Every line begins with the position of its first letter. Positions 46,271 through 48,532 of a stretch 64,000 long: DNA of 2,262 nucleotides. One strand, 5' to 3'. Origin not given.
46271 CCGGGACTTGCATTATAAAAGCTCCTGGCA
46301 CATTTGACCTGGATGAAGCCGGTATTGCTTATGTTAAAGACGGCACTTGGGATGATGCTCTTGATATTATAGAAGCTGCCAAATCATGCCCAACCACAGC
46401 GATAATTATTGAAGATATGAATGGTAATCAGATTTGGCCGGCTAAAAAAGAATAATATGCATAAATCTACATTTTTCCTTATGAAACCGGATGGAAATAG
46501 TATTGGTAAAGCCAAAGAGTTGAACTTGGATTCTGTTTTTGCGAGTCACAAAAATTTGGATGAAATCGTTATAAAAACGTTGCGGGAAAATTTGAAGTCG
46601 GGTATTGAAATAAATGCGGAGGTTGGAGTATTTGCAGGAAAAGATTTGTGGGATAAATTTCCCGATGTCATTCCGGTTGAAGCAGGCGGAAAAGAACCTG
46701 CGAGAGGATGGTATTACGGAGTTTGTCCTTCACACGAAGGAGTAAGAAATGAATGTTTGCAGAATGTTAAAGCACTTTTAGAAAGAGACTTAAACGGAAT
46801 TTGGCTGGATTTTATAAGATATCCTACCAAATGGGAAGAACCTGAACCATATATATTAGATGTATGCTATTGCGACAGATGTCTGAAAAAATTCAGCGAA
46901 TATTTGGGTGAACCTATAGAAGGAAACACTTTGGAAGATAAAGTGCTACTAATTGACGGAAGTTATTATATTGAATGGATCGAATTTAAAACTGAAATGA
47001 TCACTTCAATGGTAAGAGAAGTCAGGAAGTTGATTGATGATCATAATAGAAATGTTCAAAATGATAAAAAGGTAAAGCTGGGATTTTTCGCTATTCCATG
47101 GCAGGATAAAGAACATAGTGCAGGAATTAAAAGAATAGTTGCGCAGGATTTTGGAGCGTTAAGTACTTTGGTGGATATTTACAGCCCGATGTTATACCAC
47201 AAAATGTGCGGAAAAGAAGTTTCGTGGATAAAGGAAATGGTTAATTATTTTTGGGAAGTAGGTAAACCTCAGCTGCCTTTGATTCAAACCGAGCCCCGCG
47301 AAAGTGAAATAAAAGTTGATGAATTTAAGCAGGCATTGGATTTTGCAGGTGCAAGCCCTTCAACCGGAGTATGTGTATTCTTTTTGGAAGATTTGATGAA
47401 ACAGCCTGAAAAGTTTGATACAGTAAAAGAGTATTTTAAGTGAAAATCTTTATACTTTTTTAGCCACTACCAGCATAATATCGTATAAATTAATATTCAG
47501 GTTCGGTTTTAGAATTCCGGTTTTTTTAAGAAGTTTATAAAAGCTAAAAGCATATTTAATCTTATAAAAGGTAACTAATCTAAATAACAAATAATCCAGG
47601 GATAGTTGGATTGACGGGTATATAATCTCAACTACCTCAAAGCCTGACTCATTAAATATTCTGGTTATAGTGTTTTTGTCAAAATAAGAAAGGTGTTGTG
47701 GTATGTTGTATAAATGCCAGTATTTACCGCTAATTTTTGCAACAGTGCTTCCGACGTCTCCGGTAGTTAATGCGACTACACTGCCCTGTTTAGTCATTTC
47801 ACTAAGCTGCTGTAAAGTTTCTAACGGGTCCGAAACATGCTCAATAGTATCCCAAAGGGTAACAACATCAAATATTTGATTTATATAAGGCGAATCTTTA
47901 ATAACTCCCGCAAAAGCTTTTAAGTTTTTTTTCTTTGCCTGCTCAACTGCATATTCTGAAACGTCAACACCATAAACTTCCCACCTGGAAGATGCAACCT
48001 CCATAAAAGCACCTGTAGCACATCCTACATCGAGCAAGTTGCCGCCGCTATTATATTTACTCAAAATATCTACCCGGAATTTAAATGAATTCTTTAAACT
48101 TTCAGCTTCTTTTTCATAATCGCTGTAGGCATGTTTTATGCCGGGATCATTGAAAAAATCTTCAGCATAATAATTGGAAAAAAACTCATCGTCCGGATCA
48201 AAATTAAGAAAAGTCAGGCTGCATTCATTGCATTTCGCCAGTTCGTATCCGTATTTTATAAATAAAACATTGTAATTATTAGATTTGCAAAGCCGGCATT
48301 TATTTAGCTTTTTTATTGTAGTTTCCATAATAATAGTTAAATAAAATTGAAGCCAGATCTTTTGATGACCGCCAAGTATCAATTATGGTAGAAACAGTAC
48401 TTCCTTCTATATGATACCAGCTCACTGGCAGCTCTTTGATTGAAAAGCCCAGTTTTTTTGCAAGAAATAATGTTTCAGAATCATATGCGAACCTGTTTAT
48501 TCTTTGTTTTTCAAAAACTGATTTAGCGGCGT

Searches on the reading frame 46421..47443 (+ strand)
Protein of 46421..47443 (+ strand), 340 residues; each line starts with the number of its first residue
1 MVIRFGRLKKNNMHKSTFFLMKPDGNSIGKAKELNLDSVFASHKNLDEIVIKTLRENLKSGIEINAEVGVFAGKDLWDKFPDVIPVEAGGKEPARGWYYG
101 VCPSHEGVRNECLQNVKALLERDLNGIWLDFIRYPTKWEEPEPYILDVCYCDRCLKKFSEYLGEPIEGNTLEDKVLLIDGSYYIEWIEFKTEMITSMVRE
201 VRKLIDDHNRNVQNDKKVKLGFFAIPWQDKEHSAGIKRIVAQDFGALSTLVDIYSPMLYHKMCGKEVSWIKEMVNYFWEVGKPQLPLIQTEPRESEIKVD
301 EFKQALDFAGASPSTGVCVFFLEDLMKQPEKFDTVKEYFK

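Call 12: search_protein_families(library=pfam, proteins=[window:46421-47443:+], max_evalue=0.001)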
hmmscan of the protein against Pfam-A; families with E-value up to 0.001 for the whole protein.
window:46421-47443:+ (340 aa): 1 family
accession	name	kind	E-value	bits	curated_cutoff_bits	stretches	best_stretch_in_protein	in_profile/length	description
PF02449.21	Glyco_hydro_42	-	5.6e-06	26.4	21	1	76-163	76-159/376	Beta-galactosidase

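Call 36: search_protein_families(library=ncbifam, proteins=[window:46421-47443:+], max_evalue=0.001)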
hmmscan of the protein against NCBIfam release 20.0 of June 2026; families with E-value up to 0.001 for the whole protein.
window:46421-47443:+ (340 aa): 0 families

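Call 43: find_homologous_proteins(query=window:46421-47443:+, max_evalue=0.00001)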
Query window:46421-47443:+ (340 aa): 121 proteins with E <= 0.00001 among 1242 candidates; the best 120 are listed.
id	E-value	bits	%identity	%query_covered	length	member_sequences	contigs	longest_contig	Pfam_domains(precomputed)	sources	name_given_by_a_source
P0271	2.0e-219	746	100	94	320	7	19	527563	PF02449.22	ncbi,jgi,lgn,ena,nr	ncbi:hypothetical protein A3B64_04460 [candidate division WWE3 bacterium RIFCSPLOWO2_01_FULL_37_24]|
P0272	1.9e-191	654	84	96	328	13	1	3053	PF02449.22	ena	-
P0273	6.5e-182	622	81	96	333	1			-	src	-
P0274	3.0e-177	607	78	96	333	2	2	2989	-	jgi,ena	-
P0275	3.6e-135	469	62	96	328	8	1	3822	-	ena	-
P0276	4.1e-127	442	59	96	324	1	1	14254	-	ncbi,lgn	-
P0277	2.9e-125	436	59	96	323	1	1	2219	PF13200.13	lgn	-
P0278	9.2e-125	434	62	90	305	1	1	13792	-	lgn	-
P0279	3.0e-124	433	59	96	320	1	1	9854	-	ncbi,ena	-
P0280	1.9e-123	430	59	96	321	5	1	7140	-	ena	-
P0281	1.4e-120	421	57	96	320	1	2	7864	PF02449.22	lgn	-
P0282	6.6e-120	418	59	92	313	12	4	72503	PF13200.13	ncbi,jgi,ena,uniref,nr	ncbi:MAG: hypothetical protein UX79_C0003G0026 [candidate division WWE3 bacterium GW2011_GWB1_47_11]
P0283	1.3e-117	411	55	96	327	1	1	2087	PF02449.22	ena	-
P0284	1.7e-117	410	57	95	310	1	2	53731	-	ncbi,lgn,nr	ncbi:MAG TPA: hypothetical protein VLI92_01935 [Candidatus Saccharimonadales bacterium]|nr:hypotheti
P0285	1.1e-115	405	53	100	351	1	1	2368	-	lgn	-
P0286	3.5e-114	400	56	96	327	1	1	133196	PF13200.13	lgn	-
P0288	1.9e-112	394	54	96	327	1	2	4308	PF13200.13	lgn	-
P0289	6.4e-112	392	53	96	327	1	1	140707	PF13200.13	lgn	-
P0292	2.5e-111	390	53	96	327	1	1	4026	PF13200.13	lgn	-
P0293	2.3e-108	380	52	95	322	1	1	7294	PF02449.22,PF13200.13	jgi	jgi:hypothetical protein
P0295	7.2e-103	362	50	98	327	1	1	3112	PF13200.13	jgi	-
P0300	2.5e-97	344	47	96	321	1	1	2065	PF13200.13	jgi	jgi:hypothetical protein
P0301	6.6e-97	343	50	97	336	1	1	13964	PF13200.13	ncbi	-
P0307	1.3e-93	332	48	96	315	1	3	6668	PF13200.13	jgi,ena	-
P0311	3.4e-91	324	51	79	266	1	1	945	PF13200.13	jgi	jgi:hypothetical protein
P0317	3.8e-85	304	50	85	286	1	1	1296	PF13200.13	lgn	-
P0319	5.7e-79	284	43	96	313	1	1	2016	PF14871.13,PF02638.22,PF13200.13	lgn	-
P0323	8.0e-71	257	42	96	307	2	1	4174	PF02638.22,PF13200.13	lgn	-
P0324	1.1e-69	253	42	94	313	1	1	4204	PF13200.13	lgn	-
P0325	3.4e-67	245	39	96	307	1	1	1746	PF13200.13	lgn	-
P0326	1.0e-65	240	40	96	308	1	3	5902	PF13200.13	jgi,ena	-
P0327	1.7e-65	239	38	98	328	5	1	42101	PF13200.13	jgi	-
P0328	3.2e-65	238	40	96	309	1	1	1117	PF02638.22,PF13200.13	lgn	-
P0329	9.3e-65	237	39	96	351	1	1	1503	PF14871.13,PF02638.22,PF13200.13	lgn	-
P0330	2.1e-64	236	38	96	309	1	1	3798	PF02638.22,PF13200.13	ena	-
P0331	8.6e-64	234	38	96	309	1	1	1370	PF13200.13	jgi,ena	-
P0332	2.2e-60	223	37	96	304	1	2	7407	PF13200.13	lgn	-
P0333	4.5e-60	222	38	96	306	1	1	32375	PF02638.22,PF13200.13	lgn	-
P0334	5.9e-60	221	39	96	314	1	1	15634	PF13200.13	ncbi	-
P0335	1.8e-59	220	36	96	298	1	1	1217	PF02638.22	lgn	-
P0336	2.2e-59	219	37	96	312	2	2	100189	PF13200.13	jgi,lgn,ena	-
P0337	2.3e-59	219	37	96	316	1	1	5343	PF13200.13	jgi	jgi:hypothetical protein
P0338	1.8e-58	216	37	96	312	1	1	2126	PF02638.22,PF13200.13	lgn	-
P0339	1.8e-57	213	36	96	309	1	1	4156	PF14871.13,PF02638.22,PF13200.13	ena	-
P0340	2.2e-56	209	35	90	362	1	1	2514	PF13200.13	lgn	-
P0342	3.7e-56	209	36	91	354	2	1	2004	PF13200.13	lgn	-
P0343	3.0e-55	206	37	87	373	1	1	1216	PF13200.13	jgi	jgi:hypothetical protein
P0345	9.3e-55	204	38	96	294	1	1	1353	PF02638.22,PF13200.13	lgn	-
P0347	1.3e-54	204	35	95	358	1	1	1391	PF13200.13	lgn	-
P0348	1.3e-53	200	34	94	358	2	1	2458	PF13200.13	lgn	-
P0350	2.9e-53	199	35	90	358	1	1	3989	PF13200.13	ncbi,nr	ncbi:hypothetical protein GF373_09015 [bacterium]|nr:hypothetical protein [bacterium]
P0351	3.8e-53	199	39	77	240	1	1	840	PF02638.22,PF13200.13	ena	-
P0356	3.5e-48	182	34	87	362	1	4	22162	PF14871.13,PF13200.13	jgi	jgi:hypothetical protein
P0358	1.0e-47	181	33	94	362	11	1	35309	PF14871.13,PF13200.13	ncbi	-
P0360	1.5e-47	180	35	91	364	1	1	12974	PF13200.13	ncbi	-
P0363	7.3e-47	178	35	81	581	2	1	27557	PF13847.13,PF00398.27,PF13489.13,PF13649.13,PF01135.26,PF13200.13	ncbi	-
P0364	1.1e-46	178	33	95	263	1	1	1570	PF13200.13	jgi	-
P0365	1.4e-46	177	34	87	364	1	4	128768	PF14871.13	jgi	-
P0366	2.0e-46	177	35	85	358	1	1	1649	PF13200.13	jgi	jgi:hypothetical protein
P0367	2.0e-46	177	33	89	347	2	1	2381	PF14871.13,PF13200.13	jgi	jgi:hypothetical protein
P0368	4.6e-45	172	33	96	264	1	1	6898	PF13200.13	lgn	-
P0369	9.2e-45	171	33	86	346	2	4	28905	PF13200.13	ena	-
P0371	2.1e-44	170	31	91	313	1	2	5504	PF13200.13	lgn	-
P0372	1.1e-43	168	35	83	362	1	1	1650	PF13200.13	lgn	-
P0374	1.1e-41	161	34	90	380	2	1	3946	PF13200.13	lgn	-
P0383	1.5e-29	121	26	91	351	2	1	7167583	PF02638.22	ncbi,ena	-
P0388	7.0e-21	93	27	77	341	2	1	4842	PF13200.13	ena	-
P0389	1.9e-20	91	26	86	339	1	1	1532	PF13200.13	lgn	-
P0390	2.9e-19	87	26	88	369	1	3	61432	PF13200.13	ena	-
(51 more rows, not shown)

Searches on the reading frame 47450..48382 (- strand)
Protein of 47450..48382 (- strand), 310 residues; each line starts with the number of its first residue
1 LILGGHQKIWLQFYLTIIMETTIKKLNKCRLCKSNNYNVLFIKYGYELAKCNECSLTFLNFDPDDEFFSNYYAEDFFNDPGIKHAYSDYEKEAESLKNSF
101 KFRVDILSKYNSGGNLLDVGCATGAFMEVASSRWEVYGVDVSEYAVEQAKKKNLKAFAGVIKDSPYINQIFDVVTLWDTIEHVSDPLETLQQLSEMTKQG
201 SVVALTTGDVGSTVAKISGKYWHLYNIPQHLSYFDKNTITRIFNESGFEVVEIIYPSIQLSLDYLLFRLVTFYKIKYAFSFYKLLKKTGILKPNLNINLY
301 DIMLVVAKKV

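Call 5: search_protein_families(library=pfam, proteins=[window:47450-48382:-], max_evalue=0.01)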
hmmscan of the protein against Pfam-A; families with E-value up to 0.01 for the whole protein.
window:47450-48382:- (310 aa): 11 families
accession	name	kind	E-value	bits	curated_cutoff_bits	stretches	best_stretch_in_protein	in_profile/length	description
PF13489.12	Methyltransf_23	-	9.3e-26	90.9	27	1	108-252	18-163/164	Methyltransferase domain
PF13847.12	Methyltransf_31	-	1.2e-13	51.4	27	1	112-245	3-143/145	Methyltransferase domain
PF08241.18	Methyltransf_11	-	1.7e-13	51.5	21.2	1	117-204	1-94/95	Methyltransferase domain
PF13649.12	Methyltransf_25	-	1.4e-11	45.4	27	1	117-200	2-96/97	Methyltransferase domain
PF08242.18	Methyltransf_12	-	2.5e-11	44.6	30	1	117-202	1-97/98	Methyltransferase domain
PF01728.25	FtsJ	-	2.6e-07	31.2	24.1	1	106-168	12-82/181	FtsJ-like methyltransferase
PF07021.18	MetW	-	4.4e-05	23.6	21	1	108-200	9-105/193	Methionine biosynthesis protein MetW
PF01209.24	Ubie_methyltran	-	0.00015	21.6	20.1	1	107-229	42-176/233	ubiE/COQ5 methyltransferase family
PF02353.26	CMAS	-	0.00066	19.5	27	1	76-152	23-104/273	Mycolic acid cyclopropane synthetase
PF08003.17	Methyltransf_9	-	0.0056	16.1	23.8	1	114-207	117-219/315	Protein of unknown function (DUF1698)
PF05401.17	NodS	-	0.0089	16.3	24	0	112-180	43-110/201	Nodulation protein S (NodS)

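Call 6: search_protein_families(library=ncbifam, proteins=[window:47450-48382:-], max_evalue=0.01)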
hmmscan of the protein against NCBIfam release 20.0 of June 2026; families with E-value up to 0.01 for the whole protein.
window:47450-48382:- (310 aa): 27 families (the best 25 are shown)
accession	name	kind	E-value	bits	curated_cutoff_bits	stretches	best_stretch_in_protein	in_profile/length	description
TIGR01983.1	UbiG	equivalog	2.9e-12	46.4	102.95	1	109-249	46-201/228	bifunctional 2-polyprenyl-6-hydroxyphenol methylase/3-demethylubiquinol 3-O-methyltransferase UbiG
TIGR02072.1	BioC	equivalog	8.9e-11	42.1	184.95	1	85-261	5-184/244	malonyl-ACP O-methyltransferase BioC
NF045667.1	MTase_DVU1556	equivalog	7.8e-08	32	155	1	109-206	19-120/213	DVU_1556 family methyltransferase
TIGR04345.1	ovoA_Cterm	equivalog_domain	1.3e-07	31.4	170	1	88-150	14-80/242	putative 4-mercaptohistidine N1-methyltransferase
TIGR02021.1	BchM-ChlM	equivalog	2e-07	30.6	158.9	1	107-252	48-202/218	magnesium protoporphyrin IX methyltransferase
NF001243.0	PRK00216.1-4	equivalog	4.7e-07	29.4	235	1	95-208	28-155/237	demethylmenaquinone methyltransferase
TIGR02752.1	MenG_heptapren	equivalog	5.7e-07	29.3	419.85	1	93-208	24-153/231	demethylmenaquinone methyltransferase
TIGR02081.1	metW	equivalog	8.2e-06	25.5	189.5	1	107-200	8-105/194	methionine biosynthesis protein MetW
NF001244.0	PRK00216.1-5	equivalog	9.3e-06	25.1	216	1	111-205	47-153/236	bifunctional demethylmenaquinone methyltransferase/2-methoxy-6-polyprenyl-1,4-benzoquinol methylase UbiE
NF043040.1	corrin_prot_MT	hypoth_equivalog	1.3e-05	24.8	180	1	101-153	29-83/216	corrinoid protein-associated methyltransferase CpaM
NF007610.0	PRK10258.1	equivalog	1.8e-05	24.2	342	1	85-211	16-144/251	malonyl-ACP O-methyltransferase BioC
TIGR03587.1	Pse_Me-ase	hypoth_equivalog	2.6e-05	24.4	112.05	1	84-188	15-124/204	pseudaminic acid biosynthesis-associated methylase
NF008686.0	PRK11705.1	equivalog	3.4e-05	23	400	1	88-184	140-242/383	cyclopropane fatty acyl phospholipid synthase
NF001241.0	PRK00216.1-2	equivalog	4e-05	23.4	327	1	110-205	49-147/231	demethylmenaquinone methyltransferase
TIGR01934.1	MenG_MenH_UbiE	subfamily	6e-05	22.4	158.35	1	111-204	38-140/223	ubiquinone/menaquinone biosynthesis methyltransferase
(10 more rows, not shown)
